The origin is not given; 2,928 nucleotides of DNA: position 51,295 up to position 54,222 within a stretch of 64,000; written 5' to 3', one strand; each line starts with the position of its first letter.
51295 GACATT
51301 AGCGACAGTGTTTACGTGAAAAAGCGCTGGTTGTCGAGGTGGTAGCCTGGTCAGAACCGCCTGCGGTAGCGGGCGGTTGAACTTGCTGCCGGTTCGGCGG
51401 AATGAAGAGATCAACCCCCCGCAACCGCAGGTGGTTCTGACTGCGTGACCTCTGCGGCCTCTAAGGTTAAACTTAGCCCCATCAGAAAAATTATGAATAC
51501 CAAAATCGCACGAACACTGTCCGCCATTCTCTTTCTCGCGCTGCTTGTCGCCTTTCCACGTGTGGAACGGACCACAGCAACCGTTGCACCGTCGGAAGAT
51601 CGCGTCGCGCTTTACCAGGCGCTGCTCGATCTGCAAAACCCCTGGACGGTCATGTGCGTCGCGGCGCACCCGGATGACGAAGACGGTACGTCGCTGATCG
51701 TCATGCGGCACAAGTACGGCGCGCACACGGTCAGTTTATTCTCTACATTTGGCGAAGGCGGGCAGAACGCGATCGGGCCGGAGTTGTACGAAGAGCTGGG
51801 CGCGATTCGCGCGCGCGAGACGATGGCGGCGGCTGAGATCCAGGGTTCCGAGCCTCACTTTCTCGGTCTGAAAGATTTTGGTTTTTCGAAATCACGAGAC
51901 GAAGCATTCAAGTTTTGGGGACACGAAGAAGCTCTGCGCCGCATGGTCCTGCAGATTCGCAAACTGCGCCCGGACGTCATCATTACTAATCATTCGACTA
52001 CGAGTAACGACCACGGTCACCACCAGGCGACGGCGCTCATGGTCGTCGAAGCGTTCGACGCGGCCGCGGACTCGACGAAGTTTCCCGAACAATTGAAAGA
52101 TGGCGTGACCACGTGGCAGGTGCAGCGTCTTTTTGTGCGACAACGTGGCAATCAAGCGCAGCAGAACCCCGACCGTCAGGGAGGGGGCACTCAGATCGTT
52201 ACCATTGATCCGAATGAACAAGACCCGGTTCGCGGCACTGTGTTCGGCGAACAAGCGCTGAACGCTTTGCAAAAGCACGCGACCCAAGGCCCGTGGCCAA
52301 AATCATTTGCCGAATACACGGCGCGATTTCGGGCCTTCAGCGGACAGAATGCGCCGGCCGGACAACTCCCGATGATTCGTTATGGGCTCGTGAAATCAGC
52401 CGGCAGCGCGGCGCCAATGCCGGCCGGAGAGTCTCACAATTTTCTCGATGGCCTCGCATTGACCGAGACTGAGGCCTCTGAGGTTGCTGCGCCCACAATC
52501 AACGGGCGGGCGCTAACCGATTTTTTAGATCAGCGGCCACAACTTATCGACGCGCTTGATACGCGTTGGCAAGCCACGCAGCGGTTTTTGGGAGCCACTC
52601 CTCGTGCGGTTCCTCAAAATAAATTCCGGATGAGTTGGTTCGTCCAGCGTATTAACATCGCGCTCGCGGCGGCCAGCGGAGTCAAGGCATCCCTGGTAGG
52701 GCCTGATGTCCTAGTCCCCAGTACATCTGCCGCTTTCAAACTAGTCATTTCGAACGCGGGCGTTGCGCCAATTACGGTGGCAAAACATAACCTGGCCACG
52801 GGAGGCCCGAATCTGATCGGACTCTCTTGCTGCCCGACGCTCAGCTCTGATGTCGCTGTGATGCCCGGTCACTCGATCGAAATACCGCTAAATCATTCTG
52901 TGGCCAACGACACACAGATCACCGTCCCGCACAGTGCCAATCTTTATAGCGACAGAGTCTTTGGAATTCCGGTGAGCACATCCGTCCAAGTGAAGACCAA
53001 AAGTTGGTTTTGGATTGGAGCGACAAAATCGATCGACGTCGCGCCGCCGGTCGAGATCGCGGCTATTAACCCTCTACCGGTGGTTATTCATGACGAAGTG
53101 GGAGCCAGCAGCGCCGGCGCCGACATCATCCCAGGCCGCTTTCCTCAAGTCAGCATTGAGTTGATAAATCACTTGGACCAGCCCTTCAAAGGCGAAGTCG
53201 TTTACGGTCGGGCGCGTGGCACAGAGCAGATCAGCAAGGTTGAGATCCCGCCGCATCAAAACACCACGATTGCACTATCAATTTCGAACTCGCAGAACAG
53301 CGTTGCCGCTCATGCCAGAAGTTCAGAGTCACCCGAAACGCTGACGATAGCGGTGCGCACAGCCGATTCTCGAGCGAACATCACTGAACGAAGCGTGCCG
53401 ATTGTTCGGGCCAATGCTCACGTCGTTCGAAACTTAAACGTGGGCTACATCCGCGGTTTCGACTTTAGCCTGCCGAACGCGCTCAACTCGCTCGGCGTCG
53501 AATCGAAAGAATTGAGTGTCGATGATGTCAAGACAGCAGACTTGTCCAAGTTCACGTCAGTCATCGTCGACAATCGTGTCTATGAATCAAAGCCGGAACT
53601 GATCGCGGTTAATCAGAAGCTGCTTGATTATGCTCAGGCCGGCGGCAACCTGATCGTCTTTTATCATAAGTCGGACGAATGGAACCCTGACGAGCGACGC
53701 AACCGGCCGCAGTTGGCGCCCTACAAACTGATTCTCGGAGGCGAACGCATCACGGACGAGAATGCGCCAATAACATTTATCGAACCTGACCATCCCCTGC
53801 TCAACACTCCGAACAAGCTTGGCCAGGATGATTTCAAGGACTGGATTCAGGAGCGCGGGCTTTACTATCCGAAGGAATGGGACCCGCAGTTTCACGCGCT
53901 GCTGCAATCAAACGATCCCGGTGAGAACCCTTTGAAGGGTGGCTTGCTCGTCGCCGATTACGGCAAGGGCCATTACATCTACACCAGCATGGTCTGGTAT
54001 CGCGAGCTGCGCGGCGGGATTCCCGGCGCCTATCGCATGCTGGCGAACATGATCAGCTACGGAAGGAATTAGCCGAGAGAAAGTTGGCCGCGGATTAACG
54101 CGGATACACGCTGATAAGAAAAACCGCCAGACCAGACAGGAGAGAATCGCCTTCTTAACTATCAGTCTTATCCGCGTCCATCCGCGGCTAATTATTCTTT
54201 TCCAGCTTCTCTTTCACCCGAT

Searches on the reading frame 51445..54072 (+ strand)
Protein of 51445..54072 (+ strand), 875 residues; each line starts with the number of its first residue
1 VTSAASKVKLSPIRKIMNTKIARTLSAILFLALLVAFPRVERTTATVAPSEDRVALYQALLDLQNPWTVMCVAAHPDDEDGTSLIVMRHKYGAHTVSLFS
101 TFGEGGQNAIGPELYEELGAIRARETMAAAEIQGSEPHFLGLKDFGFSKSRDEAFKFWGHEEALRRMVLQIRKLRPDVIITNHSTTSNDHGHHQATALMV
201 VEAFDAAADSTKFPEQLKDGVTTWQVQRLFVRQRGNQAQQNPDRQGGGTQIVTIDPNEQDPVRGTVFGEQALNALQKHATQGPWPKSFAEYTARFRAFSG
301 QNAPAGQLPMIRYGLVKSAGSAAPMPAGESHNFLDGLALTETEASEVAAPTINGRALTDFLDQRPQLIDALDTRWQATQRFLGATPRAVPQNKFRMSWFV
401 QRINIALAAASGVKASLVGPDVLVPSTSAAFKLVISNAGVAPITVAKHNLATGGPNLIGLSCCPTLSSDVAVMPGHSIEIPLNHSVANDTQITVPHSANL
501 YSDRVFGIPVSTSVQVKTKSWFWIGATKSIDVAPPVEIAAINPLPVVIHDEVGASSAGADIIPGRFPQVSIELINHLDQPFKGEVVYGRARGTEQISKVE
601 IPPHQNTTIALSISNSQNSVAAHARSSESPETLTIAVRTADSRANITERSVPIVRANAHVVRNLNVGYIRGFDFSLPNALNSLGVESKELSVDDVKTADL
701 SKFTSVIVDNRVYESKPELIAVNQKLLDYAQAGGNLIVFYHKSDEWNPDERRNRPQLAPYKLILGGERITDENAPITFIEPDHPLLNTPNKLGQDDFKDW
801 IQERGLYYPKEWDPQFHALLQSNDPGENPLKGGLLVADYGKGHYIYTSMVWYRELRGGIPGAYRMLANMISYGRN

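Call 71: search_protein_families(library=pfam, proteins=[window:51445-54072:+], max_evalue=0.00001)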
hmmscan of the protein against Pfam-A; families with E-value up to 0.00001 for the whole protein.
window:51445-54072:+ (875 aa): 1 family
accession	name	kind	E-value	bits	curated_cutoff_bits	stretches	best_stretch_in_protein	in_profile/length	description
PF02585.22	PIG-L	-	1.5e-18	68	28.2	1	70-203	1-128/129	GlcNAc-PI de-N-acetylase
